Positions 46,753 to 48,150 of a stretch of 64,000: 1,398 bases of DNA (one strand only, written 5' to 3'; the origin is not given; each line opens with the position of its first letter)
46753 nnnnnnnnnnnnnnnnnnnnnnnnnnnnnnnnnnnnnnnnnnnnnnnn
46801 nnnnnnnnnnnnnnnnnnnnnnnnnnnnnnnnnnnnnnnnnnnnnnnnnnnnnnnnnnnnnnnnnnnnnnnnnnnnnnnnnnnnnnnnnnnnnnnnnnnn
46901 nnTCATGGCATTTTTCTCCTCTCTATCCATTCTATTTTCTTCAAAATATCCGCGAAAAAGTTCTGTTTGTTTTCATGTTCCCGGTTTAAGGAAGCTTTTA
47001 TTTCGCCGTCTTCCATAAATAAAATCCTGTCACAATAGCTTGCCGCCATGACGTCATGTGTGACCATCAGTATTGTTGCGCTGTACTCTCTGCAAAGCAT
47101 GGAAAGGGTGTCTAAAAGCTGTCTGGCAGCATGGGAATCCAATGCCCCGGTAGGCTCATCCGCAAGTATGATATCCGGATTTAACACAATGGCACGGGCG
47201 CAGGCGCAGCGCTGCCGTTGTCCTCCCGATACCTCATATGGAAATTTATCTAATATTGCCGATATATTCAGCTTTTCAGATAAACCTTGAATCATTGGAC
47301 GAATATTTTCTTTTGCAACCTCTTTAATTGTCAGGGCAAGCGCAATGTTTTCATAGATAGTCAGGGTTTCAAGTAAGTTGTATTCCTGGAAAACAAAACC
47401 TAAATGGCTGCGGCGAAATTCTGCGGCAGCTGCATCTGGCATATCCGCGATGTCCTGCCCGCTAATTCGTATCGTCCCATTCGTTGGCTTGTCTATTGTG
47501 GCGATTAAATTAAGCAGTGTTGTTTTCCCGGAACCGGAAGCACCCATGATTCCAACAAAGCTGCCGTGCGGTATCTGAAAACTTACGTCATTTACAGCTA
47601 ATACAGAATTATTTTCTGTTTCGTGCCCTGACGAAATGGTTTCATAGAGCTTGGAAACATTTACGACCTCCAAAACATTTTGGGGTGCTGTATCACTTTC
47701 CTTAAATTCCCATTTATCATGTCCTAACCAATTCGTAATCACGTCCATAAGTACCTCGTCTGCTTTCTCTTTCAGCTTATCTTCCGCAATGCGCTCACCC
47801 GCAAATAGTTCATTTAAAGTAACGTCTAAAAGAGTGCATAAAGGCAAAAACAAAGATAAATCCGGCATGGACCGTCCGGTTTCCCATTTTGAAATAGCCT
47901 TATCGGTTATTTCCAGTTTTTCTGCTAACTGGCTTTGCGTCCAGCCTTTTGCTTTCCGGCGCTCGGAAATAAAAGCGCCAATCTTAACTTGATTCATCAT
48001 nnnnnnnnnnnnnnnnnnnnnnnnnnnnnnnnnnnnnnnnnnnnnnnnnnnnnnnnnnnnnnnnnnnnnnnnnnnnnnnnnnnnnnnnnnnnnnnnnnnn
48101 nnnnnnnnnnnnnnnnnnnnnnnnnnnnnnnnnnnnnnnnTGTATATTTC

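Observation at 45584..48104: One-component Bce-like system: repressor fused to the ABC ATPase, permease without ectodomain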

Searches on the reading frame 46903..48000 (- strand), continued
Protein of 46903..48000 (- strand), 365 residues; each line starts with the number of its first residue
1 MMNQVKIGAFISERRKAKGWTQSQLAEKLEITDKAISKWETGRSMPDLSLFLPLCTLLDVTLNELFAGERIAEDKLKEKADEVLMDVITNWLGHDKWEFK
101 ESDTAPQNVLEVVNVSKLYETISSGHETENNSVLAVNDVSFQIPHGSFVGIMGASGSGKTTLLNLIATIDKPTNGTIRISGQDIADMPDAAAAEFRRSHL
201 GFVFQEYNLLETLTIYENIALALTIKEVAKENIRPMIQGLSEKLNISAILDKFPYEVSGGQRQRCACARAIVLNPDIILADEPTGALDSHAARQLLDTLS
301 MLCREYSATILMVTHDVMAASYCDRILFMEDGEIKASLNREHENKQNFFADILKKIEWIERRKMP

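Call 71: search_protein_families(library=padloc, proteins=[window:46903-48000:-], max_evalue=0.001)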
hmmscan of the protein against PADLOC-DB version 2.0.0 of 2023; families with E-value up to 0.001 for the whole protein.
window:46903-48000:- (365 aa): 20 families
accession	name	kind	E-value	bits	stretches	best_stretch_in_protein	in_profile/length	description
PDLC04135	mad3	-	1.4e-30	105.1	2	243-348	250-359/374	mads_3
PDLC02926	HTH_VI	-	6e-12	43.7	1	7-92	2-88/92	-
PDLC02914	ATPase-Toprim_I-B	-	3e-09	34.6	1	274-344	202-274/443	-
PDLC04140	mad8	-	9.6e-09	33.2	1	131-338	12-245/314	mads_8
PDLC03951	RmrA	-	2.4e-08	31.4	1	12-65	14-67/400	-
PDLC04164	AriA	-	1.4e-07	29.3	0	275-331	193-249/253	-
PDLC03947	RmrA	-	2.5e-07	27.9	1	7-62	12-67/383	-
PDLC03954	RmrA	-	6.5e-07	26.6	1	13-67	17-71/380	-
PDLC03945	RmrA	-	6.7e-07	26.8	1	7-71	3-66/394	-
PDLC03952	RmrA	-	5.2e-06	23.5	1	9-60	25-76/395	-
PDLC03949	RmrA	-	1.8e-05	21.8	1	15-66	11-62/363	-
PDLC02980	AriA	-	3e-05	22.1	0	148-179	1-38/304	-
PDLC04142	capH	-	5.4e-05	22.2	1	4-66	4-66/103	capH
PDLC02335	AbiLi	-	7.6e-05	19.9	1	148-318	78-239/326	AbiLi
PDLC04775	PDC-M69A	-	0.00011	20.7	1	6-70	7-71/113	-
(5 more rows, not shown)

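Call 72: search_dna_similar(query=window:46903-48000:-, collection=plasmids, mode=protein, max_rows=15)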
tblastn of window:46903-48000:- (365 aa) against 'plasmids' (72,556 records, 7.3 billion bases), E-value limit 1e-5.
The search stops at 5000 records and this limit was reached: more records match than are counted here, and every count below describes the 5000 best-scoring records only.
In 427 record(s) the limit of 40 matching pieces per record was reached: places in those records are undercounted.
Records with a match: at least 5000; places in all: 53022; records where one place covers at least 80% of the query: 103.
Best place of each record, by identity: <60% 5000.
By first word of the organism name: Escherichia 1269; Rhizobium 568; Bacillus 284; Enterococcus 226; Agrobacterium 225; Sinorhizobium 202; Ralstonia 133; Streptomyces 119; Klebsiella 100; Clostridium 99; and 320 more.
By predicted mobility (MOB-suite, as given by PLSDB): non-mobilizable 2355; conjugative 1962; mobilizable 683.
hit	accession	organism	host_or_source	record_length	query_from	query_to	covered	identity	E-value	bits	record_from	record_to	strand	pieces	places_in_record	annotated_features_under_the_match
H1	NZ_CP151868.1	Bacillus thuringiensis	tobacco,mixed culture,leaves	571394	109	353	67%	53.1%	5e-73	253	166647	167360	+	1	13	ABC transporter ATP-binding protein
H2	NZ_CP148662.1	Clostridium perfringens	Chicken,single cell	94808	107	359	69%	51.0%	3e-74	257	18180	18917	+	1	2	ABC transporter ATP-binding protein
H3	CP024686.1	Bacillus wiedmannii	cell culture,soil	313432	109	363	70%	50.6%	2e-72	251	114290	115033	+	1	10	ABC transporter ATP-binding protein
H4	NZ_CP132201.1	Bacillus thuringiensis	Coprinus comatus,whole organism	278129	100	353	70%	50.4%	1e-75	261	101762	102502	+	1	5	ABC transporter ATP-binding protein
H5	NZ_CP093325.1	Bacillus sp. N5-665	whole organism,peat soil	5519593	94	353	71%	49.2%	1e-69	244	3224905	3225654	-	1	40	none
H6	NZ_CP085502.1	Bacillus cereus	black pepper plant,cell culture,root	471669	109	353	67%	52.2%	7e-74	256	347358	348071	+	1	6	ABC transporter ATP-binding protein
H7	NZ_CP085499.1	Bacillus cereus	coffee,cell culture,root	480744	109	353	67%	52.2%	7e-74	256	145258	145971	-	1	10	ABC transporter ATP-binding protein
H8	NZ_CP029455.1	Bacillus cereus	Chives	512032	109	353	67%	52.2%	7e-74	256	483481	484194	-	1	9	ABC transporter ATP-binding protein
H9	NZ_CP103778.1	Bacillus toyonensis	cell culture,Commercial plant nursery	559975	109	353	67%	52.2%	2e-73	254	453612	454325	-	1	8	ABC transporter ATP-binding protein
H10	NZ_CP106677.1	Bacillus cereus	cell culture,soil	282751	109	353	67%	52.2%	5e-73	253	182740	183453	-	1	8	ABC transporter ATP-binding protein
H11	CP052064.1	Bacillus thuringiensis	soil sample,soil sample from Harissa ...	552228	109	353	67%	52.2%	5e-73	253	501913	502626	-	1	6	ABC transporter ATP-binding protein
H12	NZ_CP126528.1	Bacillus toyonensis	bacterial isolate,semidesertic area ...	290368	109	353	67%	52.2%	8e-73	253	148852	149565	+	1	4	ABC transporter ATP-binding protein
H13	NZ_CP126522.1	Bacillus toyonensis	bacterial isolate,soil in warm, humid ...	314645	109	353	67%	52.2%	8e-73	253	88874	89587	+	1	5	ABC transporter ATP-binding protein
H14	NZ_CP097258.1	Bacillus thuringiensis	pure culture,surface soil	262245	109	353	67%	52.2%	9e-73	253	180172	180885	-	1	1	ABC transporter ATP-binding protein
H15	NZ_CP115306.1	Bacillus cereus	microbe,Penaeus vannamei pond water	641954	109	353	67%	52.2%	1e-72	252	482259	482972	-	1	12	ABC transporter ATP-binding protein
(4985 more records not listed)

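Call 80: find_encoding_contigs(protein=P0015, flank=7000, max_places=2)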
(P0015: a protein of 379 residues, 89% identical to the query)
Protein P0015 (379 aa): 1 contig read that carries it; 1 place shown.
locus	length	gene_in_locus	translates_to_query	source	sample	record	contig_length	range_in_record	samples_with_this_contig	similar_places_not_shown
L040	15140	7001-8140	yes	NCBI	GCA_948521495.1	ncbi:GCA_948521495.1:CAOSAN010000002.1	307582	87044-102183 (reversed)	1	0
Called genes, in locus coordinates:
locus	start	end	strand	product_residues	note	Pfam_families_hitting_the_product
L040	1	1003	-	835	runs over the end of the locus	PF03176:MMPL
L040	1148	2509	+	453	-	PF02386:TrkH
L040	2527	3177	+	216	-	PF02254:TrkA_N, PF02080:TrkA_C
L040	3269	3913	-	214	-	PF12706:Lactamase_B_2, PF13483:Lactamase_B_3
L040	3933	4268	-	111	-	-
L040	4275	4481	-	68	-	-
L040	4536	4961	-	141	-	-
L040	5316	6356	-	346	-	-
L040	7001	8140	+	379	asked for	PF01381:HTH_3, PF12844:HTH_19 (weak), PF13443:HTH_26 (faint), PF13560:HTH_31, PF00005:ABC_tran, PF13304:AAA_21 (faint)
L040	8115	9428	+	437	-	PF02687:FtsX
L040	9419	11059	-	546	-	PF01938:TRAM, PF05958:tRNA_U5-meth_tr, PF02475:TRM5-TYW2_MTfase (weak), PF13847:Methyltransf_31, PF13649:Methyltransf_25 (weak)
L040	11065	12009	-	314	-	PF01336:tRNA_anti-codon (weak), PF01966:HD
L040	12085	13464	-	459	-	PF13365:Trypsin_2 (weak), PF13180:PDZ_2, PF17820:PDZ_6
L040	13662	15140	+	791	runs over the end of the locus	PF00488:MutS_V, PF20297:MSSS, PF01713:Smr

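Call 81: find_encoding_contigs(protein=P0017, flank=7000, max_places=2)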
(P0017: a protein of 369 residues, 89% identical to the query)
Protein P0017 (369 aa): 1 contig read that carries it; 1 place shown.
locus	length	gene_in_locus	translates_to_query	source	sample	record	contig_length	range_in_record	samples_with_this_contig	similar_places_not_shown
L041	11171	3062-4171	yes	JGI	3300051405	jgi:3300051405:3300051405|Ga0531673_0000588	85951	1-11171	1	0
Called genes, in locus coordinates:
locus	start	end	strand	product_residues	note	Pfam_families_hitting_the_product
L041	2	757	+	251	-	?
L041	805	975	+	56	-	-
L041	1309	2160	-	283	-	-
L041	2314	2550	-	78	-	-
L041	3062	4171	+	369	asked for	PF01381:HTH_3, PF12844:HTH_19, PF13560:HTH_31, PF00005:ABC_tran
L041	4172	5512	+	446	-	PF02687:FtsX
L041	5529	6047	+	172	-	PF00512:HisKA (weak)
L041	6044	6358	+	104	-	PF02518:HATPase_c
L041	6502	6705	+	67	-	-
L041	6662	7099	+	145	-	-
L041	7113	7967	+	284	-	PF00005:ABC_tran, PF13304:AAA_21 (weak)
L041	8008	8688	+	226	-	PF12730:ABC2_membrane_4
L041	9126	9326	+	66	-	-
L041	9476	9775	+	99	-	PF08922:DUF1905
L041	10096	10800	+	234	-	PF00027:cNMP_binding, PF13545:HTH_Crp_2, PF00325:Crp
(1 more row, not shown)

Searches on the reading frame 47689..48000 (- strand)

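Call 48: search_protein_families(library=ncbifam, proteins=[window:47689-48000:-], max_evalue=0.01)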
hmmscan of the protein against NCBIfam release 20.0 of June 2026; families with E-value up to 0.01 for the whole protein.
seq(104 aa): 16 families
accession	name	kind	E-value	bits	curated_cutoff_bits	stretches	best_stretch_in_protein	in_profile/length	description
NF041951.1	phage_RstR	subfamily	2.7e-11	43.7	80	1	7-74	3-70/108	RstR family transcriptional repressor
TIGR03070.1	couple_hipB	subfamily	2.2e-10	40.3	71.65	1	6-62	2-58/58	type II toxin-antitoxin system Y4mF family antitoxin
TIGR00270.2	TIGR00270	equivalog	1.2e-08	34.9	110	1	10-88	79-156/159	multiprotein bridging factor aMBF1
NF007257.0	PRK09706.1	subfamily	2.3e-07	30.7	101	1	2-67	1-66/135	transcriptional repressor DicA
NF047948.1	male_kill_WMK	equivalog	3.5e-07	30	300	1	5-78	161-232/300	WO male-killing family protein Wmk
TIGR03830.1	CxxCG_CxxCG_HTH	subfamily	4.6e-07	29.7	61.8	1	6-53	65-112/127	type II TA system antitoxin MqsA family protein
NF052239.1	antitox_spr1629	equivalog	6e-07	28.9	335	1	7-69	3-65/377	spr1629 family repressor/antitoxin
NF007408.0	PRK09943.1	equivalog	4.2e-06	26.4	211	1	4-73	5-75/185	HTH-type transcriptional regulator PuuR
NF046032.1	TransRegSlrRBacil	equivalog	2.5e-05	24.4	250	1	7-87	2-82/149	HTH-type transcriptional regulator SlrR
NF003162.0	PRK04140.1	equivalog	4.5e-05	22.6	263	1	8-65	128-185/317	transcriptional regulator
NF047542.1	telomere_Tap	equivalog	0.00033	19.5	600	1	15-49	26-60/695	telomere-associated protein Tap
NF007271.0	PRK09726.1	equivalog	0.00079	19.4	79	1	15-62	21-68/88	type II toxin-antitoxin system antitoxin HipB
NF040522.1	VC1465_fam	subfamily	0.00097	19.2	70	1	12-50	2-40/111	VC1465 family Xer recombination activation factor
NF041677.1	trans_regClgR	equivalog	0.0012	18.9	170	1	7-82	9-86/113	transcriptional regulator ClgR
NF006015.0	PRK08154.1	subfamily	0.0069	15.6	204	1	6-70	30-94/314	anaerobic benzoate catabolism transcriptional regulator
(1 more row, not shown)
